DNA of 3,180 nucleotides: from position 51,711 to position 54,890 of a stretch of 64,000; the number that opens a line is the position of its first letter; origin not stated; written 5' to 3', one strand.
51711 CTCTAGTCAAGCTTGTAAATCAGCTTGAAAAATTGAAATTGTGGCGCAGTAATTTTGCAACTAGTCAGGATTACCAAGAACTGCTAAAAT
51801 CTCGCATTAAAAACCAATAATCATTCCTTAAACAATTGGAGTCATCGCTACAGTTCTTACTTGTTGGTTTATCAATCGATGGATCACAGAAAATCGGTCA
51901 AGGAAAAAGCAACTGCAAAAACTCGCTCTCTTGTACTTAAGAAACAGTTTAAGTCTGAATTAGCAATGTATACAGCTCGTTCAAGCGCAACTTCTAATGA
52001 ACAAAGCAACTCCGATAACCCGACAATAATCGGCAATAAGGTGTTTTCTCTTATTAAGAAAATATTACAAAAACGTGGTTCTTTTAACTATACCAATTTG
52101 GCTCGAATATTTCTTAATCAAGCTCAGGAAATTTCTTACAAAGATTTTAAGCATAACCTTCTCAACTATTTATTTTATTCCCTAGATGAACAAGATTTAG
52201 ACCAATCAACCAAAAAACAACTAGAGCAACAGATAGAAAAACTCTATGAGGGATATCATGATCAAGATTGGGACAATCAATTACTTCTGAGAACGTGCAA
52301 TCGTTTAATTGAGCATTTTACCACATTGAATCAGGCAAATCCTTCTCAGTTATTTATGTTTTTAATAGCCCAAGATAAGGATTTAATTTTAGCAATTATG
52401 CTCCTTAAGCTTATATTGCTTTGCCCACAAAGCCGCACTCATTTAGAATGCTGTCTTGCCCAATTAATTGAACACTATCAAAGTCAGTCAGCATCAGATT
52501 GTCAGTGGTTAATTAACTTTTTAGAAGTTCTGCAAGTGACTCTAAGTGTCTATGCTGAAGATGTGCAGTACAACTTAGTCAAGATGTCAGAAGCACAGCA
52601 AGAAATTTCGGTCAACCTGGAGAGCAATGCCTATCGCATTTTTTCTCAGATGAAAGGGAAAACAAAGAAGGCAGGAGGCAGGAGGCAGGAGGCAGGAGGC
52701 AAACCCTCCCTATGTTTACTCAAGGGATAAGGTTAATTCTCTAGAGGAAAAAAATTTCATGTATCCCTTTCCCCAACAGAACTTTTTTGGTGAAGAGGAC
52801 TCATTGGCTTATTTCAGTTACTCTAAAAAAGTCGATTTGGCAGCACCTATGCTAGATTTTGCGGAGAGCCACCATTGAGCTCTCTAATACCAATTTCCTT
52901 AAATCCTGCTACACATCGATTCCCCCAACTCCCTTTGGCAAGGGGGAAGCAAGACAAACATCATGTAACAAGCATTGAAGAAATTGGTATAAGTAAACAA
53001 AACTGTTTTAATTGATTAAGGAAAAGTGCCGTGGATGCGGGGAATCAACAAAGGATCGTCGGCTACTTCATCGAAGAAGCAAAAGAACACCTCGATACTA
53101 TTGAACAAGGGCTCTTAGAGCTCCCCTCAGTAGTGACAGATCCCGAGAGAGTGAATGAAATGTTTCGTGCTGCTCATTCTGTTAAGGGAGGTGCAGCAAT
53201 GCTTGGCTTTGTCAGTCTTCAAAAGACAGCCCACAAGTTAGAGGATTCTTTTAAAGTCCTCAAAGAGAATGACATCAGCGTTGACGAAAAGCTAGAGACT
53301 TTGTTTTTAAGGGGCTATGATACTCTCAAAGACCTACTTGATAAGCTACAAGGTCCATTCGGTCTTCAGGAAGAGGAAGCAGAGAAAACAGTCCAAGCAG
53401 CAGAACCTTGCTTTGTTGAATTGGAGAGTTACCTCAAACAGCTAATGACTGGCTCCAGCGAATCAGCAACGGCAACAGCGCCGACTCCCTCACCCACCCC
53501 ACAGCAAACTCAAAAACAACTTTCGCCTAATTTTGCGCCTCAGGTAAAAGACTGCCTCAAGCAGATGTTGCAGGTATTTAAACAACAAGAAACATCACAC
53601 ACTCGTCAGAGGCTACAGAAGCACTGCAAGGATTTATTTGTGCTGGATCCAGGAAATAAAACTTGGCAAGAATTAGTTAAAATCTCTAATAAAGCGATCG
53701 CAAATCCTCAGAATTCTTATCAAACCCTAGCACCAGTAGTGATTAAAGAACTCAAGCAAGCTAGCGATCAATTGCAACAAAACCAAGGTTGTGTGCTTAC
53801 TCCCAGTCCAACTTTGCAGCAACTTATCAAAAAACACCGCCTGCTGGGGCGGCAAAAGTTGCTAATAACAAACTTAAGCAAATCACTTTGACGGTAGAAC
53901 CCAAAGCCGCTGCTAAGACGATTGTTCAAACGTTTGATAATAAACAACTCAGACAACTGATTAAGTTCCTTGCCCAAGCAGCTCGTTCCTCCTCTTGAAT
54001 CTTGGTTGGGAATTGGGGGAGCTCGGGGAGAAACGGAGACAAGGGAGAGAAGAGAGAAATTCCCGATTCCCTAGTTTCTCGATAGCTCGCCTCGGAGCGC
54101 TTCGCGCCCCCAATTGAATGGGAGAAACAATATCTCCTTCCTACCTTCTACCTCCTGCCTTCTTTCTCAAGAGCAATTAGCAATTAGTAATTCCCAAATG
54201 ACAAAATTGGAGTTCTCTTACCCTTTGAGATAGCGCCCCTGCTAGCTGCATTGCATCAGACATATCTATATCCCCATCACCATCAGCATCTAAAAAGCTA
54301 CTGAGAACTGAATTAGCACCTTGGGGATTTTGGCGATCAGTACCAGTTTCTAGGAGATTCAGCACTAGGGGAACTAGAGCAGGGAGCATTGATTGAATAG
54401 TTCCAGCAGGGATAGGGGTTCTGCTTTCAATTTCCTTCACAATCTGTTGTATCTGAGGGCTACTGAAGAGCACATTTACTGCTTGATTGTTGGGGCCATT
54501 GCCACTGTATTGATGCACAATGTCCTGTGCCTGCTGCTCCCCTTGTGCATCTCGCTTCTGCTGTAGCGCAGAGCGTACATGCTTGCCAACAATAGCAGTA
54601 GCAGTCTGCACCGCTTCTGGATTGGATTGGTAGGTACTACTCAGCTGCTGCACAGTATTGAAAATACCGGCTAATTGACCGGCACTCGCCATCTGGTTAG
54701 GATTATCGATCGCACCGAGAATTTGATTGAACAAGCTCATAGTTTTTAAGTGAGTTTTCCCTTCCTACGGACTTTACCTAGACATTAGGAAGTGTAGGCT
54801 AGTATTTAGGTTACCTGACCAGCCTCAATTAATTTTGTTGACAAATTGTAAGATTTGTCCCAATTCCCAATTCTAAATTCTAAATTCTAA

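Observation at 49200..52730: NarL-type response regulator isolated between two ~1 kb non-coding stretches, with a decayed gene downstream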

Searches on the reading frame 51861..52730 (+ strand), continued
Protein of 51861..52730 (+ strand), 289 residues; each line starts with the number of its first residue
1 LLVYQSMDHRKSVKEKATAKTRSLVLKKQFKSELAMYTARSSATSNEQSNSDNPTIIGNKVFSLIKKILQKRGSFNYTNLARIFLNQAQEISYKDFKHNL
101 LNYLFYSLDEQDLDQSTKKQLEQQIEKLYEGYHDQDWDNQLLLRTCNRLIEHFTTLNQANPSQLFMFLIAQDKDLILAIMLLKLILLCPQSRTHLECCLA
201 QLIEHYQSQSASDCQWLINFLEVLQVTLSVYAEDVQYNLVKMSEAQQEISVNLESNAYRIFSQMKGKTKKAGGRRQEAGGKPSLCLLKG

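Call 26: find_encoding_contigs(protein=P0005, flank=10000, max_places=2)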
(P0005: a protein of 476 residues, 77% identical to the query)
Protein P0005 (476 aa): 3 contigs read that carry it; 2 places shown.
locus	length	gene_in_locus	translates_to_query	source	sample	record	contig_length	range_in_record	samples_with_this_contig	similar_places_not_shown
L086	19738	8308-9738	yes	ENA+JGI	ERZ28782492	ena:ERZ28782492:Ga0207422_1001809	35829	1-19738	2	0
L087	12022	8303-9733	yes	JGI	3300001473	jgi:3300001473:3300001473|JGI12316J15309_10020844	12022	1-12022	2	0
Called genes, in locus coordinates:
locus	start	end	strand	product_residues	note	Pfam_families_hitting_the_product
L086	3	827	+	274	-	?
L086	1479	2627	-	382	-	PF13424:TPR_12 (weak)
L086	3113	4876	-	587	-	PF12770:CHAT, PF07719:TPR_2 (faint), PF13424:TPR_12 (faint), PF13181:TPR_8 (faint), PF13414:TPR_11 (faint), PF13431:TPR_17 (faint), PF00515:TPR_1 (weak)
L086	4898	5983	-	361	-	PF08852:DUF1822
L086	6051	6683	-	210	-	-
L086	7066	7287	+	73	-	PF03683:UPF0175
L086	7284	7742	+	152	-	PF11848:DUF3368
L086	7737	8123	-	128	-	-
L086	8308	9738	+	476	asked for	PF27130:Sll1247_N (faint), PF27138:Sll1247_C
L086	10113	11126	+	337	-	PF00353:HemolysinCabind (weak)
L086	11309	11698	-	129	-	PF00072:Response_reg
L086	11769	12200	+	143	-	-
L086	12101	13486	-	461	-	-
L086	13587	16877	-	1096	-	PF07695:7TMR-DISM_7TM, PF00512:HisKA, PF02518:HATPase_c, PF00072:Response_reg, PF00211:Guanylate_cyc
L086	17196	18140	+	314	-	-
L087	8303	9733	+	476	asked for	PF27130:Sll1247_N (faint), PF27138:Sll1247_C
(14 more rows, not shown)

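Call 27: find_encoding_contigs(protein=P0006, flank=10000, max_places=2)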
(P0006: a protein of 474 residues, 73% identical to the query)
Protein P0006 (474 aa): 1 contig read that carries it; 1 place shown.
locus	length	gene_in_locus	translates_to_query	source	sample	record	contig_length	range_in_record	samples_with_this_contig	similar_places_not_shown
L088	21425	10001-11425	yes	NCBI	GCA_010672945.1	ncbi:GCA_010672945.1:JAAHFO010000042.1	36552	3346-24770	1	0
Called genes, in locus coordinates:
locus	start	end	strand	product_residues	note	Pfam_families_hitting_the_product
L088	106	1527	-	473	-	PF09925:DUF2157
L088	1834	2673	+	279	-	PF00027:cNMP_binding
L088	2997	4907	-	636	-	PF02776:TPP_enzyme_N, PF00205:TPP_enzyme_M, PF02775:TPP_enzyme_C, PF13240:Zn_Ribbon_1, PF13248:Zn_ribbon_3 (weak)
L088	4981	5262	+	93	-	-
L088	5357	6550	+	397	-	PF00491:Arginase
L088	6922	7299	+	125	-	PF01155:HypA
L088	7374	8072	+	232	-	PF02492:cobW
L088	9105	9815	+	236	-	PF00072:Response_reg, PF00196:GerE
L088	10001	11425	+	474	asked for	PF27130:Sll1247_N, PF27138:Sll1247_C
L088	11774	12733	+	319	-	PF01627:Hpt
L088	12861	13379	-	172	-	-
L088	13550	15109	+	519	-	PF03193:RsgA_GTPase (weak), PF02421:FeoB_N, PF00350:Dynamin_N (faint), PF01926:MMR_HSR1, PF05128:DUF697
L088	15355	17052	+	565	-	PF00753:Lactamase_B, PF16661:Lactamase_B_6 (weak), PF23023:Anti-Pycsar_Apyc1 (weak), PF12706:Lactamase_B_2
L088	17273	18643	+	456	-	PF01964:ThiC_Rad_SAM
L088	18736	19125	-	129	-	PF00903:Glyoxalase, PF18029:Glyoxalase_6, PF22677:Ble-like_N (weak)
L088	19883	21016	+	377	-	PF00355:Rieske, PF19112:VanA_C (faint)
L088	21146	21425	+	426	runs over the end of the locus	PF00155:Aminotran_1_2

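Call 51: predict_structure(alignment_id=A1)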
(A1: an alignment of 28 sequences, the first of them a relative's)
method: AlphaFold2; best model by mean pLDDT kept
length: 480 residues; sequences in the alignment: 28
mean_pLDDT: 72.0   pTM: 0.54
mean pLDDT of the five models: 72.0, 70.3, 66.8, 65.7, 62.0
residues with pLDDT >= 90: 129; 70-90: 182; 50-70: 54; < 50: 115
segments of 3 or more residues with pLDDT < 50: 1-48, 185-188, 236-256, 436-439, 442-460, 462-480
pLDDT, mean of each block of 10 residues (from residue 1): 29 26 26 24 36 82 85 85 86 79 89 90 81 81 80 72 90 86 59 83 88 87 77 50 37 48 65 76 89 94 79 88 94 94 95 87 89 91 93 94 87 87 79 51 43 44 41 36
secondary structure, 60 per line:
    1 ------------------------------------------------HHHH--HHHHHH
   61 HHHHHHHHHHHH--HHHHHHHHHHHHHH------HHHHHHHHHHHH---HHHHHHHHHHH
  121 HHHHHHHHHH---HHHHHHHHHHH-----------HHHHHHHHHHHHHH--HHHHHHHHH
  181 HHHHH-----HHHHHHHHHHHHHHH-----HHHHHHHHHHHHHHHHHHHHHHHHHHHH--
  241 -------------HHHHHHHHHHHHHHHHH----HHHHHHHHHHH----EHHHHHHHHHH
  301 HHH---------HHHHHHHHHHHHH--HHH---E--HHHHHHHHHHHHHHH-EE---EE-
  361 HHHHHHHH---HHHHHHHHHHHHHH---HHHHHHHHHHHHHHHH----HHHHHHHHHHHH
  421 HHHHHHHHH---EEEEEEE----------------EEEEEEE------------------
elements in order: H49-52 H55-72 H75-88 H95-106 H110-130 H134-144 H156-169 H172-185 H191-205 H211-238 H254-270 H275-285 H291-303 H313-325 H337-351 H361-368 H372-385 H389-404 H409-429 E433-439 E456-462

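Call 75: find_encoding_contigs(protein=P0033, flank=3000, max_places=2)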
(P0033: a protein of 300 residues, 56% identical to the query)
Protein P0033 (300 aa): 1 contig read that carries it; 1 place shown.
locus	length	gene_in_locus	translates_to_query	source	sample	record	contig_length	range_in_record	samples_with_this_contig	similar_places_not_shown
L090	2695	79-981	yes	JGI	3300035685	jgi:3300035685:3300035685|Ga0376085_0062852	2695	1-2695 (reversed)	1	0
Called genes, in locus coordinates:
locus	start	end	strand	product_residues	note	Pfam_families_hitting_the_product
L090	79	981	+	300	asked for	PF27138:Sll1247_C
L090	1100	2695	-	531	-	?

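Call 76: find_encoding_contigs(protein=P0084, flank=3000, max_places=2)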
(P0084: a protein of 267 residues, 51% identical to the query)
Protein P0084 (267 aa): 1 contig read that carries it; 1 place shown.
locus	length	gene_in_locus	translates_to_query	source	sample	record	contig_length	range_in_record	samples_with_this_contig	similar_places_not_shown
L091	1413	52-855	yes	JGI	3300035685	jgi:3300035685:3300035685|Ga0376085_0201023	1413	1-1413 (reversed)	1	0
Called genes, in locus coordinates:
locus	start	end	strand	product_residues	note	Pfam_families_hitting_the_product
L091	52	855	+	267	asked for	PF27138:Sll1247_C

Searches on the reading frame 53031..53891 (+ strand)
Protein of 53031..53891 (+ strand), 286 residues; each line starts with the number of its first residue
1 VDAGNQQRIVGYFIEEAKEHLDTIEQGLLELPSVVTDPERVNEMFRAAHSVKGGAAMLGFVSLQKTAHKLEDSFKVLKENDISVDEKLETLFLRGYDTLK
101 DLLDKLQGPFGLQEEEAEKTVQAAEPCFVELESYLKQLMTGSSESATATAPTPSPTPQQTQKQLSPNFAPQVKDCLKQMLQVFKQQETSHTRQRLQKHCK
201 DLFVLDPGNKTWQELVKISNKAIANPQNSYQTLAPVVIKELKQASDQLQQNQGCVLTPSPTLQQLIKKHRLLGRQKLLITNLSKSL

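Call 6: search_protein_families(library=pfam, proteins=[window:53031-53891:+], max_evalue=0.01)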
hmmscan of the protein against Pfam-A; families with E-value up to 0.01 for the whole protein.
window:53031-53891:+ (286 aa): 1 family
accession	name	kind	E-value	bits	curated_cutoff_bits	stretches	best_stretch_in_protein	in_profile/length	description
PF01627.28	Hpt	-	5e-19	68.8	24.6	1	9-107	2-82/84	Hpt domain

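Call 7: search_protein_families(library=ncbifam, proteins=[window:53031-53891:+], max_evalue=0.01)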
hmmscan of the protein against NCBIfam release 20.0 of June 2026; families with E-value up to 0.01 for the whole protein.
window:53031-53891:+ (286 aa): 3 families
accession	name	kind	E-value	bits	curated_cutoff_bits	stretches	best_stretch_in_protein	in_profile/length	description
NF007835.0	PRK10547.1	equivalog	2.9e-19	69.1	793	1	13-196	10-181/670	chemotaxis protein CheA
NF041336.1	CheA_Halo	equivalog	5e-15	55.2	950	1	12-138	7-132/666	chemotaxis protein CheA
TIGR02956.1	TMAO_torS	equivalog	0.0097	14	676.5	1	7-94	881-959/967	TMAO reductase system sensor histidine kinase/response regulator TorS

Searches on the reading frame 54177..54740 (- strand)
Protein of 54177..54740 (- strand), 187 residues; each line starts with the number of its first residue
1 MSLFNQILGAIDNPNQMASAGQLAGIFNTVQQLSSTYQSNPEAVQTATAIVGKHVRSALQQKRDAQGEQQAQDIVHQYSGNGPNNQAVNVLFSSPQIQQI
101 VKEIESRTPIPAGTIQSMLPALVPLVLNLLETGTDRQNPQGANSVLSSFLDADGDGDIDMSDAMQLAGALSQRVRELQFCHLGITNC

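Call 6: search_protein_families(library=pfam, proteins=[window:54177-54740:-], max_evalue=0.01)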
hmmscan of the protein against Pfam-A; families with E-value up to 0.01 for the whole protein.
window:54177-54740:- (187 aa): 1 family
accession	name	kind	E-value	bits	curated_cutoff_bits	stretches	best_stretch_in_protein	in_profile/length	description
PF06078.17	DUF937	-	0.0053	17.6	25.4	0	94-157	5-66/135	Bacterial protein of unknown function (DUF937)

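Call 7: search_protein_families(library=ncbifam, proteins=[window:54177-54740:-], max_evalue=0.01)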
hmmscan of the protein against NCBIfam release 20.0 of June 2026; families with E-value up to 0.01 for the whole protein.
window:54177-54740:- (187 aa): 0 families
